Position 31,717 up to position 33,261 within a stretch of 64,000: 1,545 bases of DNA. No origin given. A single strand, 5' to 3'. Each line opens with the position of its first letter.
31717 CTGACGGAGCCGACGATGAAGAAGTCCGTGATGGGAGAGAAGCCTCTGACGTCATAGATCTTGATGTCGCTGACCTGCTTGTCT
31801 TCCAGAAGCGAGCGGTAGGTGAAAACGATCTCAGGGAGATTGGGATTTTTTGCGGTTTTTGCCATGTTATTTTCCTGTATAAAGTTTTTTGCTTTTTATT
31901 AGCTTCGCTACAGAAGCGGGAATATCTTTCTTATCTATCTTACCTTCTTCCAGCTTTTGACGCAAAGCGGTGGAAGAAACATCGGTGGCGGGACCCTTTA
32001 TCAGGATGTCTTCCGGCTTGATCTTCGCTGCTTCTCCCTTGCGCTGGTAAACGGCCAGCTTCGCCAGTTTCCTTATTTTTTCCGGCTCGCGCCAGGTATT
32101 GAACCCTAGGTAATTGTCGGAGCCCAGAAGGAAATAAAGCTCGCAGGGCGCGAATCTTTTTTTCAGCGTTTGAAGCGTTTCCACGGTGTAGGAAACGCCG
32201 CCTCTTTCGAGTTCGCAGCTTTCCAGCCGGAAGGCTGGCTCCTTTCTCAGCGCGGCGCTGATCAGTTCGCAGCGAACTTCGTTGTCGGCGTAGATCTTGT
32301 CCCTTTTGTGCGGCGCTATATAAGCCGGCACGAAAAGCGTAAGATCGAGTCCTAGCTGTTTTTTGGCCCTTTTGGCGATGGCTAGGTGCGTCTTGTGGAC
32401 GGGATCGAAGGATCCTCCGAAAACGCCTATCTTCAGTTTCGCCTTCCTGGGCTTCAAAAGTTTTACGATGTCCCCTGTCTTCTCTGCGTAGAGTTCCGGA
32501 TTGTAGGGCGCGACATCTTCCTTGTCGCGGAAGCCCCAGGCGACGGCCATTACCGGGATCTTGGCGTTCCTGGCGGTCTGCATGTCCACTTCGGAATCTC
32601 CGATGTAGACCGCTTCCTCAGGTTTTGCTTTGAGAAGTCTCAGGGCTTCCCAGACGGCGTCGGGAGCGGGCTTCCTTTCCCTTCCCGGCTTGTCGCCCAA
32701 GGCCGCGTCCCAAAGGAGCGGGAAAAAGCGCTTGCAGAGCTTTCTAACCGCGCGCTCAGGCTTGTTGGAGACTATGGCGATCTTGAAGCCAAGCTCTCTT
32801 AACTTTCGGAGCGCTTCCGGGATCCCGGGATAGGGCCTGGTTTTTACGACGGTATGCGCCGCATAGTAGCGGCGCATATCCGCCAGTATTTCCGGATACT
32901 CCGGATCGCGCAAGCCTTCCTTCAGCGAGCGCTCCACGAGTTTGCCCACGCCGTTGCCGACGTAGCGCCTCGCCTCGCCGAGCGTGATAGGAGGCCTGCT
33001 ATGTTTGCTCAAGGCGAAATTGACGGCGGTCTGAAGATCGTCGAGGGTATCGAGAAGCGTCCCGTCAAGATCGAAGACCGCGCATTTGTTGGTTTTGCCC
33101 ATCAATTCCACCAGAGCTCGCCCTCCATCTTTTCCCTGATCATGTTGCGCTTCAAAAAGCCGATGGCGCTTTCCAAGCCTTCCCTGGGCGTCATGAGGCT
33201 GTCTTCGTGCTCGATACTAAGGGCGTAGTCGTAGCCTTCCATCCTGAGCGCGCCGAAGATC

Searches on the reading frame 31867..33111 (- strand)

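Call 60: search_protein_families(library=pfam, proteins=[window:31867-33111:-], max_evalue=0.001)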
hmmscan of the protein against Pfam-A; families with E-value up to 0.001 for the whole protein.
window:31867-33111:- (414 aa): 6 families
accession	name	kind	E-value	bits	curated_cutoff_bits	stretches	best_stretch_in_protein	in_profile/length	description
PF13419.12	HAD_2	-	4.2e-33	115.4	23.8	1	12-190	2-178/178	Haloacid dehalogenase-like hydrolase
PF00702.32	Hydrolase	-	1e-26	95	26.4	1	9-183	2-190/191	haloacid dehalogenase-like hydrolase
PF01467.32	CTP_transf_like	-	2.8e-23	83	21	1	230-385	1-132/133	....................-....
PF12710.13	HAD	-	2.7e-13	51.2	27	1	11-181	1-189/189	haloacid dehalogenase-like hydrolase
PF13242.12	Hydrolase_like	-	4.5e-09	36.5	22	1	146-211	3-71/75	HAD-hyrolase-like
PF13344.12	Hydrolase_6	-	1.1e-05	25.8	27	1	90-129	12-51/101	Haloacid dehalogenase-like hydrolase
